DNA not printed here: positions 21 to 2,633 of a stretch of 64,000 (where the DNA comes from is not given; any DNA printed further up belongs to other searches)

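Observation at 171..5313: Secretion ATPase with about 250-aa N-terminal extension next to three tandem paralogous five-TM proteins (non-canonical pilus/archaellum-like module)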

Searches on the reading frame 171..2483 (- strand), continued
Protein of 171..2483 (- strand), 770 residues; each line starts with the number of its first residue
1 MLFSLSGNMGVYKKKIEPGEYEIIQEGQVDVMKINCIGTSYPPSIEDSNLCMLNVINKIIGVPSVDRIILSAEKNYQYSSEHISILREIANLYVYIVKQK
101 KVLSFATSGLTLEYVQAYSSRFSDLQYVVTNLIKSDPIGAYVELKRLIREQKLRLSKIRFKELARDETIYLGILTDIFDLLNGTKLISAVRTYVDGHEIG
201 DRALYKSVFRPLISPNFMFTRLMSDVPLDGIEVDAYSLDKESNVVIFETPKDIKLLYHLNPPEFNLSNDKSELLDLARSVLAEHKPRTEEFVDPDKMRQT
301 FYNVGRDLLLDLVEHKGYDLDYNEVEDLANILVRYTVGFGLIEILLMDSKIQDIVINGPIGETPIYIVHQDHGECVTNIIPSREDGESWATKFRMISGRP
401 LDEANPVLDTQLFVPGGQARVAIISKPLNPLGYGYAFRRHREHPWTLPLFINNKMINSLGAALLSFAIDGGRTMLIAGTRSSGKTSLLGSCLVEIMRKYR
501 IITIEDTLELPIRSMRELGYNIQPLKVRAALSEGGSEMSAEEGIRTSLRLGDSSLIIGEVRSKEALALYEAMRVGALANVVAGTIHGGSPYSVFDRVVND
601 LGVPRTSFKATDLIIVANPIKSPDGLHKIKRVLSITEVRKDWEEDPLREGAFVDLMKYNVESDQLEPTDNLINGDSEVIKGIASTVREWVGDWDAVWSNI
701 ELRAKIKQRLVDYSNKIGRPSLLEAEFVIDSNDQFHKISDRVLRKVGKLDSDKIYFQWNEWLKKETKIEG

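Call 26: search_solved_structures(query=window:171-2483:-, max_evalue=0.001, show_alignments=2)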
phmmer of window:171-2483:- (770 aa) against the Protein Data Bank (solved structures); distinct sequences matched with E-value up to 0.001: 11.
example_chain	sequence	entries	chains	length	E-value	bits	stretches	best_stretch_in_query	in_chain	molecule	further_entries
2oap_1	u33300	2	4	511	1.8e-26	95.8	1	329-632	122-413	Type II secretion system protein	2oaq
8rkd_E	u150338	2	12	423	4.7e-22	81.1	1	306-609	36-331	Pilus assembly ATPase CpaF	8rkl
8rjf_A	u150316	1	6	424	4.7e-22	81.1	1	306-609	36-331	Pilus assembly ATPase CpaF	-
9e24_A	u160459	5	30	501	7.4e-22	80.5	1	306-609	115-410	CpaF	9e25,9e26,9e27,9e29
4ii7_A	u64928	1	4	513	7.8e-16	60.6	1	334-639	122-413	FlaI ATPase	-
4ihq_A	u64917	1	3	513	5.3e-15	57.8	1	334-639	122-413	FlaI ATPase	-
6bge_A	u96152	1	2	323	1.7e-07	33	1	464-599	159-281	VirB11-like protein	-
1g6o_A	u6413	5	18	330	1.8e-07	32.9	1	464-599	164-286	CAG-ALPHA | virB11 homolog | Cag-alfa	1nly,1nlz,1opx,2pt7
2gza_A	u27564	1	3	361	2e-05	26.2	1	464-597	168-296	Type IV secretion system protein VirB11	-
2eyu_A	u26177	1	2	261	0.00025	22.5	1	474-599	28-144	twitching motility protein PilT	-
3jvu_A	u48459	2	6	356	0.00045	21.7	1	473-600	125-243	Twitching mobility protein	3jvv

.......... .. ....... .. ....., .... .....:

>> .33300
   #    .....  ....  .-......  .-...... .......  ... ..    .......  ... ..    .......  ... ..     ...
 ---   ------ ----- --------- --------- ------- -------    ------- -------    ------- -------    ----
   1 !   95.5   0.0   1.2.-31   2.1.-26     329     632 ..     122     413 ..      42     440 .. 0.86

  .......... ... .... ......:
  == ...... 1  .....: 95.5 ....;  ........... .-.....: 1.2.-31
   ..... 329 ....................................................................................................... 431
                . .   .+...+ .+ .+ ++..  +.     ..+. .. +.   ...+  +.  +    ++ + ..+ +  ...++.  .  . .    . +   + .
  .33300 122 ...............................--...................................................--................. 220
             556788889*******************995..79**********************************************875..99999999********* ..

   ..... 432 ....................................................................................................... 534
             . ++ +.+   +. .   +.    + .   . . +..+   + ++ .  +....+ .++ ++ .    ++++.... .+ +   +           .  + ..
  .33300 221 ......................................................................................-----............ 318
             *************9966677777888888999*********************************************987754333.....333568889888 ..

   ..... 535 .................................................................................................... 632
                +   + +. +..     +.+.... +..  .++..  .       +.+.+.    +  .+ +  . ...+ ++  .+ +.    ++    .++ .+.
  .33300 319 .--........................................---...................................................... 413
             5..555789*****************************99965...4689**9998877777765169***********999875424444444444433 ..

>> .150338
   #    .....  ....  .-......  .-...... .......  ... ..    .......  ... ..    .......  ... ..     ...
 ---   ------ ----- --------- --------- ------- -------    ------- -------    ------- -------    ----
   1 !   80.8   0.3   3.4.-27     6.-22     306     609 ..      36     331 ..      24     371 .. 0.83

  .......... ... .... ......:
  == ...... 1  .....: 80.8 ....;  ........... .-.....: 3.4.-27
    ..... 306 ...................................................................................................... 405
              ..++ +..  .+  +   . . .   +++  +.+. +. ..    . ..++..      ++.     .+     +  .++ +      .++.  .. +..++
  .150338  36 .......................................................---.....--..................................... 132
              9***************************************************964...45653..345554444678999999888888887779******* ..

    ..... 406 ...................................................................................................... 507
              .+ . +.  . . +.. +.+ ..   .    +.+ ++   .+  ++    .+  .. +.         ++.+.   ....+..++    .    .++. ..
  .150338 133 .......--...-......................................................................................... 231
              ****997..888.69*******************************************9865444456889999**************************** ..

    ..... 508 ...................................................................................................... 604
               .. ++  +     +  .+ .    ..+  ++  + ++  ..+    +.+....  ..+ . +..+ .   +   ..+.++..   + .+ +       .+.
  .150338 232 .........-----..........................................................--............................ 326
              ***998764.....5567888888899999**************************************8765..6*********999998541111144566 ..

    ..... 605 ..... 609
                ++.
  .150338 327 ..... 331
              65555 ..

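Call 32: predict_structure(alignment_id=A2)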
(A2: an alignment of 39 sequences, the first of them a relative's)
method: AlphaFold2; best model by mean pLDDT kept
length: 707 residues; sequences in the alignment: 39
mean_pLDDT: 78.8   pTM: 0.73
mean pLDDT of the five models: 78.8, 78.6, 75.6, 75.2, 74.8
residues with pLDDT >= 90: 56; 70-90: 553; 50-70: 71; < 50: 27
segments of 3 or more residues with pLDDT < 50: 23-34, 50-52, 612-618
pLDDT, mean of each block of 10 residues (from residue 1): 65 70 41 51 59 66 82 82 78 84 86 82 78 83 81 75 80 77 81 79 81 84 84 88 84 84 79 79 80 78 75 85 87 71 52 74 92 87 74 78 82 92 90 82 82 86 85 88 87 84 84 78 79 78 78 75 78 85 88 82 61 47 64 84 91 88 77 90 93 88 73
secondary structure, 60 per line:
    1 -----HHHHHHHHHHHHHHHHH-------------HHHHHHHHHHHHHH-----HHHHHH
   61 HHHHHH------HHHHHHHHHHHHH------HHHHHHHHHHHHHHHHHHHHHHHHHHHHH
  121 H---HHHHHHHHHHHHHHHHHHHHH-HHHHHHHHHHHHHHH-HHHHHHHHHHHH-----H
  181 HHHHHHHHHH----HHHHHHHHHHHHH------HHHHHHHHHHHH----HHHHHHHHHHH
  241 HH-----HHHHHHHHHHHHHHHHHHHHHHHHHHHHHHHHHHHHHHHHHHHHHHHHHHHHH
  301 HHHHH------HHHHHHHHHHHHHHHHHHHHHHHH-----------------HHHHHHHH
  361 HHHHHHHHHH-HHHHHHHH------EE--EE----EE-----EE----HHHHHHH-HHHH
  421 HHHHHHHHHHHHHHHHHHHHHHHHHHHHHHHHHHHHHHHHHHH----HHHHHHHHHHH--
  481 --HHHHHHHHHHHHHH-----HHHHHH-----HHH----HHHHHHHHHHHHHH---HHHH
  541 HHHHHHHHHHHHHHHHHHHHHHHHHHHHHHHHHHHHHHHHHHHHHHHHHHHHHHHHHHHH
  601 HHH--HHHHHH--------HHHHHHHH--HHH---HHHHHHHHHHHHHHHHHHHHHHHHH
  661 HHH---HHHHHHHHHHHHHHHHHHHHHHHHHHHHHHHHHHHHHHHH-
elements in order (helices of 4 or more, strands of 3 or more residues): H6-22 H36-49 H55-66 H73-85 H92-121 H125-145 H147-161 H163-174 H180-190 H195-207 H214-225 H230-242 H248-305 H312-335 H353-370 H372-379 H409-415 H417-463 H468-478 H483-496 H502-507 H520-533 H537-603 H606-611 H620-627 H636-663 H667-706

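Call 45: fold_search(model_id=the predicted structure, library=pdb)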
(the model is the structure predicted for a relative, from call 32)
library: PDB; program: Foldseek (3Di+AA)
matches with E <= 10: 206; with E <= 0.001: 0
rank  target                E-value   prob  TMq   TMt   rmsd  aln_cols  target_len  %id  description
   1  6afx_A                1.0e-01  0.14  0.10  0.10  33.9       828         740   11  Proton pyrophosphatase - E225A (released 2019-04-10)
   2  3jc8_Ca               1.5e-01  0.80  0.15  0.26  24.7       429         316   10  Architectural model of the type IVa pilus machine in a piliated state (released 2016-03-16)
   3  6afw_A                2.6e-01  0.10  0.10  0.10  33.2       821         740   10  Proton pyrophosphatase-T228D mutant (released 2019-04-10)
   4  2vmb_B                3.3e-01  1.00  0.15  0.79   2.6       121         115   15  The three-dimensional structure of the cytoplasmic domains of EpsF from the Type 2 Secretion System of Vibrio cholerae (released 2009-02-10)
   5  3c1q_B                3.4e-01  1.00  0.14  0.76   2.7       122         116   16  The three-dimensional structure of the cytoplasmic domains of EpsF from the Type 2 Secretion System of Vibrio cholerae (released 2009-02-03)
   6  8pnl_C                3.7e-01  0.08  0.08  0.10  26.6       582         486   12  Outward-open conformation of a Major Facilitator Superfamily (MFS) transporter MHAS2168, a homologue of Rv1410 from M. (released 2023-10-18)
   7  8b37_B                6.1e-01  0.06  0.08  0.09  32.8       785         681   12  Crystal structure of Pyrobaculum aerophilum potassium-independent proton pumping membrane integral pyrophosphatase in  (released 2024-01-17)
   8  9syj_A                6.1e-01  0.04  0.07  0.07  35.7       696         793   10  Asymmetric hexameric MmpS4-MmpL4 complex from Mycobacterium tuberculosis with "short" coiled-coil domain (released 2026-01-28)
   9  5k3i_D                6.6e-01  0.14  0.10  0.10  29.4       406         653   11  Crystal structure of Acyl-CoA oxidase-1 in Caenorhabditis elegans complexed with FAD and ATP (released 2016-08-24)
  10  2vmb_A                6.8e-01  1.00  0.15  0.75   2.6       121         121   15  The three-dimensional structure of the cytoplasmic domains of EpsF from the Type 2 Secretion System of Vibrio cholerae (released 2009-02-10)
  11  6xr1                  7.1e-01  0.08  0.09  0.12  33.0       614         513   10  Computationally designed right-handed alpha/alpha single-chain toroid with 9 repeats (released 2021-07-14)
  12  9syj_B                7.1e-01  0.06  0.09  0.09  33.9       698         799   11  Asymmetric hexameric MmpS4-MmpL4 complex from Mycobacterium tuberculosis with "short" coiled-coil domain (released 2026-01-28)
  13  7cjy_A                7.4e-01  0.06  0.08  0.10  31.9       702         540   10  Drimenol synthase from Persicaria hydropiper (released 2021-07-14)
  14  5nbg_B                7.6e-01  1.00  0.14  0.78   2.7       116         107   14  Structure of the cytoplasmic domain I of OutF in the D. dadantii type II secretion system (released 2018-03-21)
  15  2vma_B                7.9e-01  1.00  0.14  0.79   2.6       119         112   15  The three-dimensional structure of the cytoplasmic domains of EpsF from the Type 2 Secretion System of Vibrio cholerae (released 2009-02-10)
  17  5nbg_A                8.9e-01  1.00  0.14  0.77   2.7       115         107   14  Structure of the cytoplasmic domain I of OutF in the D. dadantii type II secretion system (released 2018-03-21)
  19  2vma_A                9.6e-01  1.00  0.14  0.71   2.9       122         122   16  The three-dimensional structure of the cytoplasmic domains of EpsF from the Type 2 Secretion System of Vibrio cholerae (released 2009-02-10)
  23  2whn_A                1.1e+00  1.00  0.13  0.71   2.7       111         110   14  N-terminal domain from the PilC type IV pilus biogenesis protein (released 2010-05-19)
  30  3c1q_A                1.5e+00  1.00  0.14  0.72   2.7       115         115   16  The three-dimensional structure of the cytoplasmic domains of EpsF from the Type 2 Secretion System of Vibrio cholerae (released 2009-02-03)
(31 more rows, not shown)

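Call 46: find_encoding_contigs(protein=P0229, flank=10000, max_places=1)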
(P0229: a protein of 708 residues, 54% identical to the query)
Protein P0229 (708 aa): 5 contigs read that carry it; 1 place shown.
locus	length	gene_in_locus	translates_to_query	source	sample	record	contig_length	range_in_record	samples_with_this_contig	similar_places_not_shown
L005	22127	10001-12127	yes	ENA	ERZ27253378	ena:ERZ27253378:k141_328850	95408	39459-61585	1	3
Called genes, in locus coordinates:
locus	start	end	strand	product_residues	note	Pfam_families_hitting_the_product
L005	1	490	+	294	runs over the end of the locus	PF02899:Phage_int_SAM_1, PF13495:Phage_int_SAM_4, PF00589:Phage_integrase, PF22823:MrpR_C_cat (faint)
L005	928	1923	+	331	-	-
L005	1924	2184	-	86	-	-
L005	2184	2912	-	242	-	-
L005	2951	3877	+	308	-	-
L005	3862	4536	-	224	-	PF01963:TraB_PrgY_gumN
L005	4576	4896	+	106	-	PF05239:PRC (weak)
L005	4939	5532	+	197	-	-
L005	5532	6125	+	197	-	-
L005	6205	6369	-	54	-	-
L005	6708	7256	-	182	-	-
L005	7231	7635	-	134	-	-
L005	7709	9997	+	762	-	PF00437:T2SSE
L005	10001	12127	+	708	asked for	-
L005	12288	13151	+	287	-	-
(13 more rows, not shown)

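Call 47: find_encoding_contigs(protein=P0215, flank=10000, max_places=1)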
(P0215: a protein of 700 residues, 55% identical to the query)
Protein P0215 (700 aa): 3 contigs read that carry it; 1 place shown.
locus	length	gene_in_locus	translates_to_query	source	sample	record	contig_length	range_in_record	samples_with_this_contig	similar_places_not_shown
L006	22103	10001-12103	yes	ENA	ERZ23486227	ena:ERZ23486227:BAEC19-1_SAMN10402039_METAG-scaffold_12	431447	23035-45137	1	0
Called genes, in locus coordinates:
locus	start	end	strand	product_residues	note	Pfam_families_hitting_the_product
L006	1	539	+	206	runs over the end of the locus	-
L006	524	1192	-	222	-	PF02732:ERCC4, PF00633:HHH (faint), PF12826:HHH_2, PF14520:HHH_5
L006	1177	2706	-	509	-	PF00270:DEAD, PF04851:ResIII, PF18766:SWI2_SNF2 (weak), PF21210:RNA_helicase_helical, PF00271:Helicase_C, PF22590:Cas3-like_C_2 (weak)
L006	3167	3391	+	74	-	-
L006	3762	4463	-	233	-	PF01963:TraB_PrgY_gumN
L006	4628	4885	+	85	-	-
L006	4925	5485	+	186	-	-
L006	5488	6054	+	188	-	-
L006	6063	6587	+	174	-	-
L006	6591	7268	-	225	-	-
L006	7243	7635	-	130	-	-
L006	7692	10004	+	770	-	PF00437:T2SSE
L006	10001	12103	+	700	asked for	-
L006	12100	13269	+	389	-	-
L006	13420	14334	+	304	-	-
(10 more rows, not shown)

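Call 48: find_encoding_contigs(protein=P0161, flank=10000, max_places=1)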
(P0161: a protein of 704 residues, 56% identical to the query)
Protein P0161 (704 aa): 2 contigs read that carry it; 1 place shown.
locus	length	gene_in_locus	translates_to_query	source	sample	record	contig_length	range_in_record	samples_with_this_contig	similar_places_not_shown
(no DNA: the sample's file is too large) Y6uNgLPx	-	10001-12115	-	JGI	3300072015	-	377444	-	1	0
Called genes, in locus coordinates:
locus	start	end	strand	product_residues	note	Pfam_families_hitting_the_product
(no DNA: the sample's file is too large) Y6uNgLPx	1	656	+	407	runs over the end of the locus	-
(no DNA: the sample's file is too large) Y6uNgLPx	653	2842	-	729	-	PF00270:DEAD, PF04851:ResIII, PF18766:SWI2_SNF2 (weak), PF21210:RNA_helicase_helical, PF00271:Helicase_C, PF02732:ERCC4, PF12826:HHH_2, PF14520:HHH_5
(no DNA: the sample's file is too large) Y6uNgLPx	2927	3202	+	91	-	-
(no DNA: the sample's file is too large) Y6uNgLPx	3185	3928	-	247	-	-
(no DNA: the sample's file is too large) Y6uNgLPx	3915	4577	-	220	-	PF01963:TraB_PrgY_gumN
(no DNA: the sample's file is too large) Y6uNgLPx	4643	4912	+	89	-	-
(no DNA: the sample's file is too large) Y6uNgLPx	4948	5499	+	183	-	-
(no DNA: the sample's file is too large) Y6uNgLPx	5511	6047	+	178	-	-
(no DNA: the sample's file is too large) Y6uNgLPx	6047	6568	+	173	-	-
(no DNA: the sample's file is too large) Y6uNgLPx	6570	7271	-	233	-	-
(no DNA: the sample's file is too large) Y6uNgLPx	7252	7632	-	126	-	-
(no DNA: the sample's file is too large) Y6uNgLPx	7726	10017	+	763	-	PF00437:T2SSE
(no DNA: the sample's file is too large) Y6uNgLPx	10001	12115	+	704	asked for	-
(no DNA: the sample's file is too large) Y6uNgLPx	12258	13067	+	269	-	-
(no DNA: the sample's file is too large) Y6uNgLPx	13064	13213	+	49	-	-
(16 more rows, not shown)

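Call 55: search_protein_families(library=pfam, alignment_id=A2, max_evalue=10)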
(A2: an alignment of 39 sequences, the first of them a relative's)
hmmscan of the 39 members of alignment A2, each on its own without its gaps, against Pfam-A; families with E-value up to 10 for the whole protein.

A. member 1, P0121 (707 aa): 4 families
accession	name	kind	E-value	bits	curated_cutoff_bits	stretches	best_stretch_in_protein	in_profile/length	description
PF20237.3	DUF6594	-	0.026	14.8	30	1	77-147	162-221/238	Family of unknown function (DUF6594)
PF18249.6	Ca_bind_SSO6904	-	0.14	12.9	25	0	521-573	23-74/90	Calcium binding protein SSO6904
PF06022.16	Cir_Bir_Yir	-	0.33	10.8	25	1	9-115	173-256/259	Plasmodium variant antigen protein Cir/Yir/Bir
PF00482.28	T2SSF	-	4.8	7.6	25.2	1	177-224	12-54/125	Type II secretion system (T2SS), protein F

B. families by the number of members that match (of 39 scanned): 45 families (the first 25 are shown)
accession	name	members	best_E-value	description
PF20990.2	DUF2207_C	12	0.00047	Predicted membrane protein (DUF2207) C-terminal domain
PF03885.18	DUF327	11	0.046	Protein of unknown function (DUF327)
PF00482.28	T2SSF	10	2.3e-05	Type II secretion system (T2SS), protein F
PF07377.18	DUF1493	7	0.0019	Protein of unknown function (DUF1493)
PF13940.11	Ldr_toxin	7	0.16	Toxin Ldr, type I toxin-antitoxin system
PF01988.24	VIT1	4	0.013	VIT family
PF04513.17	Baculo_PEP_C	3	0.052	Baculovirus polyhedron envelope protein, PEP, C terminus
PF05193.26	Peptidase_M16_C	3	0.11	Peptidase M16 inactive domain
PF03839.21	Sec62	3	0.16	Translocation protein Sec62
PF19779.4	DUF6264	3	3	Family of unknown function (DUF6264)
PF13903.11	Claudin_2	2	0.043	PMP-22/EMP/MP20/Claudin tight junction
PF14362.11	DUF4407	2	0.062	Domain of unknown function (DUF4407)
PF19218.5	CoV_NSP3_C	2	0.068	Coronavirus replicase NSP3, C-terminal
PF18249.6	Ca_bind_SSO6904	2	0.14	Calcium binding protein SSO6904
PF12650.12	DUF3784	2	0.63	Domain of unknown function (DUF3784)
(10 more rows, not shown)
